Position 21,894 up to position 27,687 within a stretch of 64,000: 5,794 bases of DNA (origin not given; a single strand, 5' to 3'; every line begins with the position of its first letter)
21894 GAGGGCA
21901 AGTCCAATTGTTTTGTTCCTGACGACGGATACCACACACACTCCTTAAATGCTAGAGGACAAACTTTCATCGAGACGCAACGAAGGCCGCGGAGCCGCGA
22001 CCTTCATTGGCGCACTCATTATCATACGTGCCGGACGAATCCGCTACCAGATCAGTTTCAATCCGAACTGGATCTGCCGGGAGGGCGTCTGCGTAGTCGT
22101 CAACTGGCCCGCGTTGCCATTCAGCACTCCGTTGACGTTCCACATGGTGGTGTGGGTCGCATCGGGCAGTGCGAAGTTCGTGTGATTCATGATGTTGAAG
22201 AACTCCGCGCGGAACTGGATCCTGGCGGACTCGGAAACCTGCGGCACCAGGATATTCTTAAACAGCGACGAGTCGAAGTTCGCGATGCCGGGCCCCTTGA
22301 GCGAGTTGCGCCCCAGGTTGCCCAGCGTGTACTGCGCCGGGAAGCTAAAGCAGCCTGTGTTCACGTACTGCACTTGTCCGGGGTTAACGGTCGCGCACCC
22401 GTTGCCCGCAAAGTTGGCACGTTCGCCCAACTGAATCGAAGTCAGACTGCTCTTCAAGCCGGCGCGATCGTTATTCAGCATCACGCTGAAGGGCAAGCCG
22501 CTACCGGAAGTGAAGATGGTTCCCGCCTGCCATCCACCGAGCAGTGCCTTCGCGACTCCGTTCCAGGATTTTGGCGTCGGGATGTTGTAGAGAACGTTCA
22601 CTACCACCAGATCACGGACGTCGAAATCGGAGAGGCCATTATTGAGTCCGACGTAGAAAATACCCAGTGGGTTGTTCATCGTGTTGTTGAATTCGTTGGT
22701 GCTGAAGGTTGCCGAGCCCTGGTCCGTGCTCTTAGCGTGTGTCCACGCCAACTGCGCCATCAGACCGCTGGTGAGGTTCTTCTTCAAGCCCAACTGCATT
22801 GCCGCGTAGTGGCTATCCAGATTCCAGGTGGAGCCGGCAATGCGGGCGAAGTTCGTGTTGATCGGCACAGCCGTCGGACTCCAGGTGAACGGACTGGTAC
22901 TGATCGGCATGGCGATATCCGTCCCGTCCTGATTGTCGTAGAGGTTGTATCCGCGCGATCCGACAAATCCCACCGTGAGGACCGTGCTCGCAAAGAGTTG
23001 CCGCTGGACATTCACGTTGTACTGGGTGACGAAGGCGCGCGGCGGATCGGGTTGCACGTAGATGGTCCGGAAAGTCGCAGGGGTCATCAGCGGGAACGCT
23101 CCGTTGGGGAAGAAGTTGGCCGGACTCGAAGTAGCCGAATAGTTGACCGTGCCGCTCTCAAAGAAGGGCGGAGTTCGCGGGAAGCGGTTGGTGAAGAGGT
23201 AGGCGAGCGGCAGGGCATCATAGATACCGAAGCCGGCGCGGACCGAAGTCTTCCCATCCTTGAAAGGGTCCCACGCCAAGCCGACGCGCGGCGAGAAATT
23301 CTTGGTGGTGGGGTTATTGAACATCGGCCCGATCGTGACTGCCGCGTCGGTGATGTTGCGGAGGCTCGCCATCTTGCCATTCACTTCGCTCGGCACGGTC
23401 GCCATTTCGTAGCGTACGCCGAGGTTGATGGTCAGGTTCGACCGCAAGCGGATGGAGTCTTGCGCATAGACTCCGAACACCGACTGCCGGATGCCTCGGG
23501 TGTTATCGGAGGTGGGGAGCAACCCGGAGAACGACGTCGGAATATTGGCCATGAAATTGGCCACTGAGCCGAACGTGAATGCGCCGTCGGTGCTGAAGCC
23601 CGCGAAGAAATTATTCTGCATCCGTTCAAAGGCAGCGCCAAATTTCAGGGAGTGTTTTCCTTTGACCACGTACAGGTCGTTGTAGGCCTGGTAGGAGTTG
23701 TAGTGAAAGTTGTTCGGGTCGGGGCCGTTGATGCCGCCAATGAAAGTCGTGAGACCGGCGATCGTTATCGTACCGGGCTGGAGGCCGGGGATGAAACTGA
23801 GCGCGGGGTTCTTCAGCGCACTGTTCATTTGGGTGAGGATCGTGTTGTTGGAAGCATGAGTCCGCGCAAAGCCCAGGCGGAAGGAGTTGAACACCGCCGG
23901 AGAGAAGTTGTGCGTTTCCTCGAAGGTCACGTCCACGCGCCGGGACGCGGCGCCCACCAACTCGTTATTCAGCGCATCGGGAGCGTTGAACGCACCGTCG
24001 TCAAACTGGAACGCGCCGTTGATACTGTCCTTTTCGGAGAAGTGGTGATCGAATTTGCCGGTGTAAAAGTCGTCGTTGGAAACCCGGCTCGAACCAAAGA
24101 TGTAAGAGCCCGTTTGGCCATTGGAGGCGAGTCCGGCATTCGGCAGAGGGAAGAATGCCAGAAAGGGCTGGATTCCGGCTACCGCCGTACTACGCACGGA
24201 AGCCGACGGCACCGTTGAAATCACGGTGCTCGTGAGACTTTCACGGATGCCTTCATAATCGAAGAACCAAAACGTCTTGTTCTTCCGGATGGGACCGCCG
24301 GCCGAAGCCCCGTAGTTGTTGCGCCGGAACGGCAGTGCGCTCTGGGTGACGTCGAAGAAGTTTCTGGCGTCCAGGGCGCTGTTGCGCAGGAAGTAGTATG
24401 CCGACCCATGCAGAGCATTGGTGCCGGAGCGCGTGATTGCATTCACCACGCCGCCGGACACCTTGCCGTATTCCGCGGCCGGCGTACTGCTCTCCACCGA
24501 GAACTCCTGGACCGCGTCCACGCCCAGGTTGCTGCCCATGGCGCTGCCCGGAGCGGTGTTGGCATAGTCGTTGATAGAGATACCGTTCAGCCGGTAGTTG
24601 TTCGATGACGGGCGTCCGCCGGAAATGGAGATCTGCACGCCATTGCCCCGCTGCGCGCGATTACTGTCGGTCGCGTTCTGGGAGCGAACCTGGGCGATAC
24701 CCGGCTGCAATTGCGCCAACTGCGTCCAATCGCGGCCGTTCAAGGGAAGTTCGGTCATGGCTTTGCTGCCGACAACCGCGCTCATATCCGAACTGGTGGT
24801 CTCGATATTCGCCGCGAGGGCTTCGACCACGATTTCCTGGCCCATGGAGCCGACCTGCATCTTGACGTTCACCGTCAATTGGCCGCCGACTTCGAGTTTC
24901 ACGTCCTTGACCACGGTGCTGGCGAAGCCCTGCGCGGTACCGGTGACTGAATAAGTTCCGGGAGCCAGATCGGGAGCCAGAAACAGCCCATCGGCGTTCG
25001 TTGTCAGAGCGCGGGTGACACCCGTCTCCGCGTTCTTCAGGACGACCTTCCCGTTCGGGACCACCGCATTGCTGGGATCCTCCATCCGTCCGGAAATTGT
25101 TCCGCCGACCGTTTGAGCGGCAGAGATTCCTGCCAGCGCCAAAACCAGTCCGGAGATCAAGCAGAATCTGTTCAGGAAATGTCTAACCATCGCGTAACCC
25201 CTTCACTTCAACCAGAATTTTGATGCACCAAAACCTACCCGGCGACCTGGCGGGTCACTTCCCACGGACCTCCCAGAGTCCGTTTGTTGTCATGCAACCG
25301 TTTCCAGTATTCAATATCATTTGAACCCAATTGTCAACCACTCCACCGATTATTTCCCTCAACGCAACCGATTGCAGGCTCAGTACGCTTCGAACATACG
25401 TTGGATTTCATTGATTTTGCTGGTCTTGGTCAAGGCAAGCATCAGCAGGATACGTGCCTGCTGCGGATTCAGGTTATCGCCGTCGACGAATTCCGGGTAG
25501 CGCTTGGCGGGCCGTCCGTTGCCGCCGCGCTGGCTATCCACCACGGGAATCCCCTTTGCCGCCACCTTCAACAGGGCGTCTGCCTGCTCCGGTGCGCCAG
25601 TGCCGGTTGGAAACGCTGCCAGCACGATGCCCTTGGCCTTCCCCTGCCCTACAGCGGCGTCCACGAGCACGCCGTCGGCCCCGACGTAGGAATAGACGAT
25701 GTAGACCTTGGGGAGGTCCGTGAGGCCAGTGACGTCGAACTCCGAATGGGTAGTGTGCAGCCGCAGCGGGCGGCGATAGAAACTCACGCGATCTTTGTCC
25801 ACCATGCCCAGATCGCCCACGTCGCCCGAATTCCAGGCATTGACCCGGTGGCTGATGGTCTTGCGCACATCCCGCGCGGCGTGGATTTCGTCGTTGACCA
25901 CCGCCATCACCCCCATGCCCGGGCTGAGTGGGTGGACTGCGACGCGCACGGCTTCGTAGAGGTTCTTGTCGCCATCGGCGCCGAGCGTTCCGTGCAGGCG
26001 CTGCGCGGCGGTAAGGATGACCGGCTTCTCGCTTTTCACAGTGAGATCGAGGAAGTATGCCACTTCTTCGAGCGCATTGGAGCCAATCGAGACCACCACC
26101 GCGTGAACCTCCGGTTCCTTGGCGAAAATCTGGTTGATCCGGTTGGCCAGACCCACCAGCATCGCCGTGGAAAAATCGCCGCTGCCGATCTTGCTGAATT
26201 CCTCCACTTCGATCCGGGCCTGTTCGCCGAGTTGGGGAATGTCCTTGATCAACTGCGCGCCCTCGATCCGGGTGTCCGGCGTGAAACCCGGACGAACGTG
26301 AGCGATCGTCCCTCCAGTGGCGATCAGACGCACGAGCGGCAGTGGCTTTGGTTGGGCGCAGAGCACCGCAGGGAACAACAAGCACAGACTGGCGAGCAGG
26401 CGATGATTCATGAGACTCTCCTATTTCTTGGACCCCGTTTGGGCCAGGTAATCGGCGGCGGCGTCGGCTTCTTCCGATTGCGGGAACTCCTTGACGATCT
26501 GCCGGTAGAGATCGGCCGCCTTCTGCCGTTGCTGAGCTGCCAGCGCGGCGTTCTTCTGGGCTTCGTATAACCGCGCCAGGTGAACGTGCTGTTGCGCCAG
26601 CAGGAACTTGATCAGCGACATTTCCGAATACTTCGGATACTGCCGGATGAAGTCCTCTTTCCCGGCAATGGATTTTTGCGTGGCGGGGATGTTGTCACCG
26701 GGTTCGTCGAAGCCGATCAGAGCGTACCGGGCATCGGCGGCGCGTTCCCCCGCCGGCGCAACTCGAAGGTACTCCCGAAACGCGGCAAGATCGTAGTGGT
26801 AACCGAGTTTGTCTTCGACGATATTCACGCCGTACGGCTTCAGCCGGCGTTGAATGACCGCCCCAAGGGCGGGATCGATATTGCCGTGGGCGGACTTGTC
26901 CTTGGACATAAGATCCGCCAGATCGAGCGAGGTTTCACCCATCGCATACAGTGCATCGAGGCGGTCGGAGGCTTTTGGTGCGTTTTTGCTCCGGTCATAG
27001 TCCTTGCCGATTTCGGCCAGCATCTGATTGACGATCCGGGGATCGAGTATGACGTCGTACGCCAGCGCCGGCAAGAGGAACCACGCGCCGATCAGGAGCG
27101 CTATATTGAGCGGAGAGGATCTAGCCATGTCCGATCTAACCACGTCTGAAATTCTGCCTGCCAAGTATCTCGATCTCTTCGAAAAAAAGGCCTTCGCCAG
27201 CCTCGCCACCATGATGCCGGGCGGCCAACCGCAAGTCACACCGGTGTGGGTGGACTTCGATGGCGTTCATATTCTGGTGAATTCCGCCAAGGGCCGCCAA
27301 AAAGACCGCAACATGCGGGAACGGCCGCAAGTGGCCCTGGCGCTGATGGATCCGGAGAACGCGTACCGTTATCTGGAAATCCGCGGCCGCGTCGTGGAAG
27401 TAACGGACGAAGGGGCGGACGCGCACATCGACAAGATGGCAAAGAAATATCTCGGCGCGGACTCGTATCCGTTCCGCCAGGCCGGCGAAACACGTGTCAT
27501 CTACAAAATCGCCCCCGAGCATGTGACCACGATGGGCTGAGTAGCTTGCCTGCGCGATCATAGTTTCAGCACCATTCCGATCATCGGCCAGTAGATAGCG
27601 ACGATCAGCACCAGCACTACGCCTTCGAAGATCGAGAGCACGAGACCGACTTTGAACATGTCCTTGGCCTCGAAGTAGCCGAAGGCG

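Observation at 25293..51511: Ten paired copies of a PurR/LacI-type palindrome link F420 genes, two Mo-hydroxylase operons, a TonB receptor and a bicupin into one putative regulon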

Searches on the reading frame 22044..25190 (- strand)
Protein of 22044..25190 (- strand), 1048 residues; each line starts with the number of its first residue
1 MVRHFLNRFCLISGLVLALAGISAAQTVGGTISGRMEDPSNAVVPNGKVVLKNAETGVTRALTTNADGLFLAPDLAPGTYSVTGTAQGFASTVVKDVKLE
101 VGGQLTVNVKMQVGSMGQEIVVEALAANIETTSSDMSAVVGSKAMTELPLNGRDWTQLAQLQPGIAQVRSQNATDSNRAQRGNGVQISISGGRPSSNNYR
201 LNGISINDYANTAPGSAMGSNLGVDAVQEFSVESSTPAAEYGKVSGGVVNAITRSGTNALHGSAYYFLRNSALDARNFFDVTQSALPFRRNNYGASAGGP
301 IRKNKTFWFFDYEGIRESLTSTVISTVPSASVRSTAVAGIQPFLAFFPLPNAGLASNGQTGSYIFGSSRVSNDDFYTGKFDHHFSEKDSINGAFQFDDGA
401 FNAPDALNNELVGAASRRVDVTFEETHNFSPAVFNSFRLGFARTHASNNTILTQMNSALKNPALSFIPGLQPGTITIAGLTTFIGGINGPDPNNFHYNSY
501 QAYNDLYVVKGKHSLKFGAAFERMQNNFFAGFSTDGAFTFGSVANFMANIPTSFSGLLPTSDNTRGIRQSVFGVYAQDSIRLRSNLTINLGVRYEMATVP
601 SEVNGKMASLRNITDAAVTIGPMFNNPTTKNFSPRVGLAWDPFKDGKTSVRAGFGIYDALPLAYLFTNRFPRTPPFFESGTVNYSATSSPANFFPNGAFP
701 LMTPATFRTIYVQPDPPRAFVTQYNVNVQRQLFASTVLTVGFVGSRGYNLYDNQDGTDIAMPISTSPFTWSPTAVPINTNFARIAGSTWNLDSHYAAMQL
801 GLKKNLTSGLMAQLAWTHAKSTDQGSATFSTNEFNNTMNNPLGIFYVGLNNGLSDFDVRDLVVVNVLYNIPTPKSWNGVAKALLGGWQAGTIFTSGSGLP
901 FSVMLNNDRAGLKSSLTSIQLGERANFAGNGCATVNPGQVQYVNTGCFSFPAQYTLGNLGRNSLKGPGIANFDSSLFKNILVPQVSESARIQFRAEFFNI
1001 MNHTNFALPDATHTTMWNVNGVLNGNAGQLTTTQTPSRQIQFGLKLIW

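Call 9: search_protein_families(library=pfam, proteins=[window:22044-25190:-])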
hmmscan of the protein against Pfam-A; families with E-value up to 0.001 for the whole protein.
window:22044-25190:- (1048 aa): 3 families
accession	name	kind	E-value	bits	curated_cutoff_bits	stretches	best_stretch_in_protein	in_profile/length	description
PF25183.1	OMP_b-brl_4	-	2.4e-171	572.5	30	2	341-1041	124-838/838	Outer membrane beta barrel domain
PF13620.12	CarboxypepD_reg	-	7.1e-18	65.2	32.3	1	31-112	1-82/82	Carboxypeptidase regulatory-like domain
PF00593.30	TonB_dep_Rec_b-barrel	-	1.5e-12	48.5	27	1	356-655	10-238/436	TonB dependent receptor-like, beta-barrel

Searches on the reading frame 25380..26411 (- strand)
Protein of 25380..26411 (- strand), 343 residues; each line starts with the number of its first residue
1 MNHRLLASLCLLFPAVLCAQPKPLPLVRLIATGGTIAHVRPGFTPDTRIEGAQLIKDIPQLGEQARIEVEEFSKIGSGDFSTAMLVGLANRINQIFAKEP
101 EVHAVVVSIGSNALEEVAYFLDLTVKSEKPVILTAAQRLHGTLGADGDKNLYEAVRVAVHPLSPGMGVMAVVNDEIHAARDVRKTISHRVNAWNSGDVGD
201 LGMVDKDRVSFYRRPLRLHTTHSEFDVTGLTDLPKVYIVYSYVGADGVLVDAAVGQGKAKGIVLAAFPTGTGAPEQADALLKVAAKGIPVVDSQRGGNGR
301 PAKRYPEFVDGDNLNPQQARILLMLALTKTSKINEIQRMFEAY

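Call 9: search_protein_families(library=pfam, proteins=[window:25380-26411:-])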
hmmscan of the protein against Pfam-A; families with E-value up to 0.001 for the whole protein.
window:25380-26411:- (343 aa): 2 families
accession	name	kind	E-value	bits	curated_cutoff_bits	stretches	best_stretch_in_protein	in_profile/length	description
PF00710.25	Asparaginase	-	6.5e-44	150.2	22.5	1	27-215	2-191/193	Asparaginase, N-terminal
PF17763.6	Asparaginase_C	-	8e-25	87.5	34.6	1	235-340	1-114/114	Glutaminase/Asparaginase C-terminal domain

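Call 61: search_protein_families(library=ncbifam, proteins=[window:25380-26411:-], max_evalue=0.00001)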
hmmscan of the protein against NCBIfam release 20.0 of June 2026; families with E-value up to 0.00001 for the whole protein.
window:25380-26411:- (343 aa): 6 families
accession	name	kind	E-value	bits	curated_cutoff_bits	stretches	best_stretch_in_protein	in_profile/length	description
TIGR00520.1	asnASE_II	subfamily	5.9e-81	272.1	314.3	1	16-343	16-352/352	type II asparaginase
NF008304.0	PRK11096.1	equivalog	1.4e-69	234.3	506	1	7-343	10-348/348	L-asparaginase 2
TIGR00519.1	asnASE_I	subfamily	1.6e-23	83.2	260.5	1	25-340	2-327/337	type I asparaginase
NF003217.0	PRK04183.1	equivalog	2e-21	76.2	310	1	22-341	73-404/420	Glu-tRNA(Gln) amidotransferase subunit GatD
TIGR02153.1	gatD_arch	equivalog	7.7e-20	71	324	1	21-341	59-392/405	Glu-tRNA(Gln) amidotransferase subunit GatD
NF006998.0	PRK09461.1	equivalog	1.8e-06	27.4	376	1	31-292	10-269/337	asparaginase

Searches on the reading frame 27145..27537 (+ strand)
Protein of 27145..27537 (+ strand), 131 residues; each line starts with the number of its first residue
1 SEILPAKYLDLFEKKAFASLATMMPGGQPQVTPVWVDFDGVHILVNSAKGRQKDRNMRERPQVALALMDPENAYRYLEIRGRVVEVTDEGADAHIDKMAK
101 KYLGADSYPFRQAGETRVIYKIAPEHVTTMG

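Call 61: search_protein_families(library=ncbifam, proteins=[window:27145-27537:+], max_evalue=0.00001)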
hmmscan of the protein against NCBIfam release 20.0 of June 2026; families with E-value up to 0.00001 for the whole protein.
window:27145-27537:+ (131 aa): 4 families
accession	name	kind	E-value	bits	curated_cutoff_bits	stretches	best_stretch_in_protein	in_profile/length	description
TIGR03618.1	Rv1155_F420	subfamily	1.3e-31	109.5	79.05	1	9-128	2-126/127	TIGR03618 family F420-dependent PPOX class oxidoreductase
TIGR03667.1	Rv3369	hypoth_equivalog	6.3e-12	45.6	125.3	1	12-103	11-102/130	TIGR03667 family PPOX class F420-dependent oxidoreductase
TIGR03666.1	Rv2061_F420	subfamily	3e-10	39.9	84.9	1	7-103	4-100/132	PPOX class F420-dependent oxidoreductase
TIGR04023.1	PPOX_MSMEG_5819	subfamily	2.3e-07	30.7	85.6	1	9-93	6-98/115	PPOX class F420-dependent oxidoreductase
